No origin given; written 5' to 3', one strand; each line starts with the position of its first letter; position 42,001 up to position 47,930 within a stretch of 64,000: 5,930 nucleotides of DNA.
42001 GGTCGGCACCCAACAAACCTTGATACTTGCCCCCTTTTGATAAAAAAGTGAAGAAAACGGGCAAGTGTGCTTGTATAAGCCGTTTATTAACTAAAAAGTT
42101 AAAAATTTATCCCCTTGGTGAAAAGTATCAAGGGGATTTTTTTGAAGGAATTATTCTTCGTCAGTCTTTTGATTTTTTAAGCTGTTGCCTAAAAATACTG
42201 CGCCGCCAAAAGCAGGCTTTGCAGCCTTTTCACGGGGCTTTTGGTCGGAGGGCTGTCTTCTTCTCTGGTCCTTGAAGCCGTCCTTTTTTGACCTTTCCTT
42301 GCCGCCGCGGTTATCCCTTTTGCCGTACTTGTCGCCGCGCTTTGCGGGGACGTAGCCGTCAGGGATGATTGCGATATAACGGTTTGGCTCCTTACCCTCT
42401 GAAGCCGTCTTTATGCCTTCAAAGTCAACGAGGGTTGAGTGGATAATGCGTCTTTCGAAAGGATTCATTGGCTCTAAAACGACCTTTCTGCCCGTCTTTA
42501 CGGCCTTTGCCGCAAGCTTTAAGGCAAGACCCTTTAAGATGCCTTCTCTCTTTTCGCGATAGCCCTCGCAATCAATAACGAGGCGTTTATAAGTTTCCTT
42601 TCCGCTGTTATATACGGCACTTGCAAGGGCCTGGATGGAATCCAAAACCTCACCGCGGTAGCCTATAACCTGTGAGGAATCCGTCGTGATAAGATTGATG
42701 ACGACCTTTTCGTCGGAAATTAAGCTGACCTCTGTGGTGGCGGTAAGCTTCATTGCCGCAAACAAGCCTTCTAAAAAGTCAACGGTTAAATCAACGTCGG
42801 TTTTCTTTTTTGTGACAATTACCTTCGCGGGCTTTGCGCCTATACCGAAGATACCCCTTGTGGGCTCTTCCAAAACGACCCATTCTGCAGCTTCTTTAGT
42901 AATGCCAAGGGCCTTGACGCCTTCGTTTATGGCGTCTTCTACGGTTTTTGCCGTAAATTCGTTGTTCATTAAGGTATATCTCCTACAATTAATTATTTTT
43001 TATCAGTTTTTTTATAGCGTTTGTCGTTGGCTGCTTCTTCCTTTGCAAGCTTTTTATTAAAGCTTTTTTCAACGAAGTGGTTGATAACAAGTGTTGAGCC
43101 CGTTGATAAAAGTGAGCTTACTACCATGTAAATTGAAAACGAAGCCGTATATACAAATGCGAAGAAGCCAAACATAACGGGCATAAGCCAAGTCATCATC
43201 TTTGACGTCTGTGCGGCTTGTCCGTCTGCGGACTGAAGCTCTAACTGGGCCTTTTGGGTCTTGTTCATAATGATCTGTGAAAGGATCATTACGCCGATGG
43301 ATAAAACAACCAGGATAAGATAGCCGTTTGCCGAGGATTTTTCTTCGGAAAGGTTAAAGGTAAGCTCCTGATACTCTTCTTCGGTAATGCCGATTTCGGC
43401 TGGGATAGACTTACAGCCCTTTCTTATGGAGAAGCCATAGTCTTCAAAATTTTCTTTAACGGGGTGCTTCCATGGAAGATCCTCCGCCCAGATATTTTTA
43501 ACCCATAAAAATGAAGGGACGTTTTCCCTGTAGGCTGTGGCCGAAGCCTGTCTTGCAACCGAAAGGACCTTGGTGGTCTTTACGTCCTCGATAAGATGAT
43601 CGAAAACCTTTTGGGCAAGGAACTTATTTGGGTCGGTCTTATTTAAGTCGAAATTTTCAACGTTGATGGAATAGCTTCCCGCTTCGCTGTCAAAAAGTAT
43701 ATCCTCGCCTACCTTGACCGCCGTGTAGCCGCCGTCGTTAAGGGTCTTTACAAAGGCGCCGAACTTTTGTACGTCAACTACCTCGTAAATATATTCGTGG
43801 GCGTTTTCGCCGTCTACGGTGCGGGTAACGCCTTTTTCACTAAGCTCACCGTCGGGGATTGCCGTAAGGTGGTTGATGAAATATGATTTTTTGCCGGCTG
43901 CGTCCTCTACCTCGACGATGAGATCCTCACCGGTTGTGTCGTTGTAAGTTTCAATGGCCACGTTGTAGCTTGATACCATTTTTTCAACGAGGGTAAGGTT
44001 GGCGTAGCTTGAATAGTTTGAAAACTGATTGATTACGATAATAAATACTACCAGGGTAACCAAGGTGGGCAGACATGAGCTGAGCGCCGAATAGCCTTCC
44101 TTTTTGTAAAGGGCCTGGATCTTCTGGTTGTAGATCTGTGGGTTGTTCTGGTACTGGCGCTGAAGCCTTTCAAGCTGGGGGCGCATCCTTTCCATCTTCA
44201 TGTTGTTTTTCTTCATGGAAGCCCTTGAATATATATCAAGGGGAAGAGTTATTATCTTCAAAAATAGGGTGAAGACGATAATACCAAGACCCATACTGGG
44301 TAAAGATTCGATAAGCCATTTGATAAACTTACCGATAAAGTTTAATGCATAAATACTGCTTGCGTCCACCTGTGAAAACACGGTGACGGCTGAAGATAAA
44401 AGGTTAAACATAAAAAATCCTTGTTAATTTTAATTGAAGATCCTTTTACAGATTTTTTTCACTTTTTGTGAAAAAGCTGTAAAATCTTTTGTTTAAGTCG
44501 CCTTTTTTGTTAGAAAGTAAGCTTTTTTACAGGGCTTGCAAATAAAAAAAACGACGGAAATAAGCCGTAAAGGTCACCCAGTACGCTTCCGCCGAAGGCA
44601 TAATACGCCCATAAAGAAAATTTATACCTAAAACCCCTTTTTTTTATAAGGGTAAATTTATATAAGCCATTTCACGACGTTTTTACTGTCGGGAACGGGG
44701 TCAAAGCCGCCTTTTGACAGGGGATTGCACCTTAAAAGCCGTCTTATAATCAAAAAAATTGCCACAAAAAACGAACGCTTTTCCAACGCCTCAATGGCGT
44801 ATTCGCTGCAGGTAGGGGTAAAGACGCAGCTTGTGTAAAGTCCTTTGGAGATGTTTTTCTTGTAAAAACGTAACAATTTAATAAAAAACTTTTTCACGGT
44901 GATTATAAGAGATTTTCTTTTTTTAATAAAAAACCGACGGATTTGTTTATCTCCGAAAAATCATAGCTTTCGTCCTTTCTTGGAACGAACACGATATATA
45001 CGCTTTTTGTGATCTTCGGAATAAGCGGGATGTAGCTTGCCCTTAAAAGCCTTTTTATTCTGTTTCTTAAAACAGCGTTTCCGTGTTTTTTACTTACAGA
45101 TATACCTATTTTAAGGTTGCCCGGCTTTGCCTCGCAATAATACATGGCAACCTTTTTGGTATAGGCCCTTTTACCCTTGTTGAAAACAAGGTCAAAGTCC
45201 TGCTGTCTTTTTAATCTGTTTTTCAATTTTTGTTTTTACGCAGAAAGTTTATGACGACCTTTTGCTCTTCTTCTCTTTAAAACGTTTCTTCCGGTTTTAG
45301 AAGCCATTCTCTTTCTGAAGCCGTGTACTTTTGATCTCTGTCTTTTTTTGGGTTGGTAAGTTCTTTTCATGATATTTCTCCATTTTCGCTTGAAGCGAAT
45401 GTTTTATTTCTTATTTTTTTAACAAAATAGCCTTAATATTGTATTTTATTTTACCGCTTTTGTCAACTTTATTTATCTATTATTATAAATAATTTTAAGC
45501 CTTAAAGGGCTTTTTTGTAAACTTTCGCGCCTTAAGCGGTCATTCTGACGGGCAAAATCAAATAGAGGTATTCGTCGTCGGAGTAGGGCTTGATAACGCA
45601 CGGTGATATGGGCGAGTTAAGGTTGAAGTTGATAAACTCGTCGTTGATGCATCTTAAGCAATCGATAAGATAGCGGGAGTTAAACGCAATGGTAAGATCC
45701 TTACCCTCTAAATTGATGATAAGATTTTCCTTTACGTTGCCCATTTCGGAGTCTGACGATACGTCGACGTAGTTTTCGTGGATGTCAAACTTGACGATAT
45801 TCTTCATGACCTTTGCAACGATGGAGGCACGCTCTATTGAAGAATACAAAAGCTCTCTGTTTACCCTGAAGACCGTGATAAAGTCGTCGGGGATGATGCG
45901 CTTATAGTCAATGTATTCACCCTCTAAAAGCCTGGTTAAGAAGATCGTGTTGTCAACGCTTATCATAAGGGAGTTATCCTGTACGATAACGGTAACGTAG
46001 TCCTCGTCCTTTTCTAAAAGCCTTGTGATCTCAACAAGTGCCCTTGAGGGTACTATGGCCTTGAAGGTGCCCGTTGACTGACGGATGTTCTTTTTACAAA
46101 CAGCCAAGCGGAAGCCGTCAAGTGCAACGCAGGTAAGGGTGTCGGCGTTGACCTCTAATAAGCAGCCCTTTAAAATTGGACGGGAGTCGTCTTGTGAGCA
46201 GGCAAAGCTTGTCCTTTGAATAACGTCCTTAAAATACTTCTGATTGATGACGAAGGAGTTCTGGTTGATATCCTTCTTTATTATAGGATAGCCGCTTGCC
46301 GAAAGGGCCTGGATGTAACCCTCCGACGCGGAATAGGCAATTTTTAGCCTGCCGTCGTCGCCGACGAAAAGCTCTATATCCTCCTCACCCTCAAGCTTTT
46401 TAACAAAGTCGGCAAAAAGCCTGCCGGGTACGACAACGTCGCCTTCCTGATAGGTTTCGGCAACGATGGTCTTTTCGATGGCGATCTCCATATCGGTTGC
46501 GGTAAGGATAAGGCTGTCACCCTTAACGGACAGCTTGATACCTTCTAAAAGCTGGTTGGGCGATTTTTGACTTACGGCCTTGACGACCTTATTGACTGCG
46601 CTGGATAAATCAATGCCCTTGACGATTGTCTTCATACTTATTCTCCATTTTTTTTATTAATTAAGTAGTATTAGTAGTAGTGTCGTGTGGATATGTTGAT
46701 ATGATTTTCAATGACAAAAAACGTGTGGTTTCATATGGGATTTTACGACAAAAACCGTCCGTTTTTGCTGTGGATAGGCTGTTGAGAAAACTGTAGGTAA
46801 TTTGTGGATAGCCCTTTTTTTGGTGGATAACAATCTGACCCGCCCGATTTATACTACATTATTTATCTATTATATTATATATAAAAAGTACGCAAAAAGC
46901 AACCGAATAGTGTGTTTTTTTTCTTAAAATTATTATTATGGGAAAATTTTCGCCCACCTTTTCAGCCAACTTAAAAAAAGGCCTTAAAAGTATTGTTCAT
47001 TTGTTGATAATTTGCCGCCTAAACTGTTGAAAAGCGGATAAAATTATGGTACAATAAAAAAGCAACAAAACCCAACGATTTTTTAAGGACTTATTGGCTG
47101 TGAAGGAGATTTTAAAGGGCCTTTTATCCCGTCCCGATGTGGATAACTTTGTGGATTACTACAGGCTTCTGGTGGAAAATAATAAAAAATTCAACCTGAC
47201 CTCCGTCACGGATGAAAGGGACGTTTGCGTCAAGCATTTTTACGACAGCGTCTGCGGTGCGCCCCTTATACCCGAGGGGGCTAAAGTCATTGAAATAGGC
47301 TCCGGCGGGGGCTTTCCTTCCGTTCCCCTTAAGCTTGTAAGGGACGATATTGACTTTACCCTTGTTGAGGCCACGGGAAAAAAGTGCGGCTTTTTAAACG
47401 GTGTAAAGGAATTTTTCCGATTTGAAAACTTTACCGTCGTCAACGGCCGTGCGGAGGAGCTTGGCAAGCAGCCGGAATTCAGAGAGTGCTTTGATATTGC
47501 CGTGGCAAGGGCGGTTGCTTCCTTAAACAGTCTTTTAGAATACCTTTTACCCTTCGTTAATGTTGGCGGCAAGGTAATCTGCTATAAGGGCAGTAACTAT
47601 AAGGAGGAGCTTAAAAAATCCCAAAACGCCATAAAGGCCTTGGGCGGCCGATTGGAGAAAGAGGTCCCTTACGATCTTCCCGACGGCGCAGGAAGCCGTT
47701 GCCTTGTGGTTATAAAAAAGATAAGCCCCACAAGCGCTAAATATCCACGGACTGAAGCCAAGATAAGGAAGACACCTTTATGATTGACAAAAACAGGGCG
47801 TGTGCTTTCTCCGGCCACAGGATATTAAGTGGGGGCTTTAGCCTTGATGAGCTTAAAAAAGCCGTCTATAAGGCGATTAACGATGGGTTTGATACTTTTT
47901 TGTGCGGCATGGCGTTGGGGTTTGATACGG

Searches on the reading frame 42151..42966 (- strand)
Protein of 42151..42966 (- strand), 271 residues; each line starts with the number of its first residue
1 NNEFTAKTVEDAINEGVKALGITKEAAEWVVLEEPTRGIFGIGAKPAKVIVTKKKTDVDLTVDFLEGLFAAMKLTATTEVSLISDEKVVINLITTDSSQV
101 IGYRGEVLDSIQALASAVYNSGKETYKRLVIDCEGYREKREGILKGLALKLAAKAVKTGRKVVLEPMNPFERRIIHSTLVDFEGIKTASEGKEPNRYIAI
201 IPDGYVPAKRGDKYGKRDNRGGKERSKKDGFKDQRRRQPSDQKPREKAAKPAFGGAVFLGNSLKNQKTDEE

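Call 31: search_protein_families(library=pfam, proteins=[window:42151-42966:-])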
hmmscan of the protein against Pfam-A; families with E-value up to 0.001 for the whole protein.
window:42151-42966:- (271 aa): 3 families
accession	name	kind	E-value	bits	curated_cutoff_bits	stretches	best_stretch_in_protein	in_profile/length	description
PF01424.28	R3H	-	2.1e-19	69.8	26.8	1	144-201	3-59/60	R3H domain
PF14804.11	Jag_N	-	2.6e-17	63.4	25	1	4-52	1-49/50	Jag N-terminus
PF13083.13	KH_KhpA-B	-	1.7e-09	37.9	32.1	1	63-128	6-70/73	KhpA/KhpB, KH domain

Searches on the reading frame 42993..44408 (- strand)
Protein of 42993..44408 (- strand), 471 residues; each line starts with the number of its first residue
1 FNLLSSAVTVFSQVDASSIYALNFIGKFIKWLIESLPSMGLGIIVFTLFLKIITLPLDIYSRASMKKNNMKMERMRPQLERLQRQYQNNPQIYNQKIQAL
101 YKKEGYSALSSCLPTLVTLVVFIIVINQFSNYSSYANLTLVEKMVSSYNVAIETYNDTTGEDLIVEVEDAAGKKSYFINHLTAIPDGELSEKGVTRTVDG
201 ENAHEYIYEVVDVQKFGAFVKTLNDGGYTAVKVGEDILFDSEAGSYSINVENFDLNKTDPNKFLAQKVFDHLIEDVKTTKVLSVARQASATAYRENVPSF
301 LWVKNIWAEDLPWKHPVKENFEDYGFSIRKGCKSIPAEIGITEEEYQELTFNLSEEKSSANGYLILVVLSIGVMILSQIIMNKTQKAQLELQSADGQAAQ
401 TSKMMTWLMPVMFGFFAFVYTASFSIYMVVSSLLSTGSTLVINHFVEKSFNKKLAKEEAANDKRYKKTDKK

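Call 31: search_protein_families(library=pfam, proteins=[window:42993-44408:-])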
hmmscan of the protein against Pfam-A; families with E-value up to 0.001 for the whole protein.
window:42993-44408:- (471 aa): 1 family
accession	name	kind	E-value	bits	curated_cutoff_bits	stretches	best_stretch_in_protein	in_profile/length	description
PF02096.25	60KD_IMP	-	3.4e-32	112.1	35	2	39-138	1-96/163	60Kd inner membrane protein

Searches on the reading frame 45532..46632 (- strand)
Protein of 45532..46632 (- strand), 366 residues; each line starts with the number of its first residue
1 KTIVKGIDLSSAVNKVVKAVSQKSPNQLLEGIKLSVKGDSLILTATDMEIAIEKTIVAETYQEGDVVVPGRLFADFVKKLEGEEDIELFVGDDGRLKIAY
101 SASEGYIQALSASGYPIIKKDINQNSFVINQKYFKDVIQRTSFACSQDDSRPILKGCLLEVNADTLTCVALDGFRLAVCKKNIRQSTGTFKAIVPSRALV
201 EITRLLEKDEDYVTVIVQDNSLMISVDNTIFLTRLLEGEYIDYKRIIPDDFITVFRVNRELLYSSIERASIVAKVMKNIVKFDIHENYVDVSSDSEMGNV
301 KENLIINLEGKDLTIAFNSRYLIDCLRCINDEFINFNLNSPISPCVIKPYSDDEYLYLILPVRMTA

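Call 12: search_protein_families(library=pfam, proteins=[window:45532-46632:-])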
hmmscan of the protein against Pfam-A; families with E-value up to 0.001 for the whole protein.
window:45532-46632:- (366 aa): 3 families
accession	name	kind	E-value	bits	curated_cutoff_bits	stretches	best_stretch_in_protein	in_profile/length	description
PF02767.21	DNA_pol3_beta_2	-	1.2e-41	142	27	2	129-240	2-114/116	DNA polymerase III beta subunit, central domain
PF00712.24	DNA_pol3_beta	-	1.3e-32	112.9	24.4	2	4-118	5-119/120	DNA polymerase III beta subunit, N-terminal domain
PF02768.20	DNA_pol3_beta_3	-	3.5e-29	101.5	27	1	244-363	1-121/121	DNA polymerase III beta subunit, C-terminal domain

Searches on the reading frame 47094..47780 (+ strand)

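Call 12: search_protein_families(library=pfam, proteins=[window:47094-47780:+])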
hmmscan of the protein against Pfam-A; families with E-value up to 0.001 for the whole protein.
window:47094-47780:+ (229 aa): 2 families
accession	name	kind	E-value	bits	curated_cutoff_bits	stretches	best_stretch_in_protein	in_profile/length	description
PF02527.21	GidB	-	9e-47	159.2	27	1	18-185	4-168/184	rRNA small subunit methyltransferase G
PF13847.12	Methyltransf_31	-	0.00011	22.3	27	1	61-178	3-127/145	Methyltransferase domain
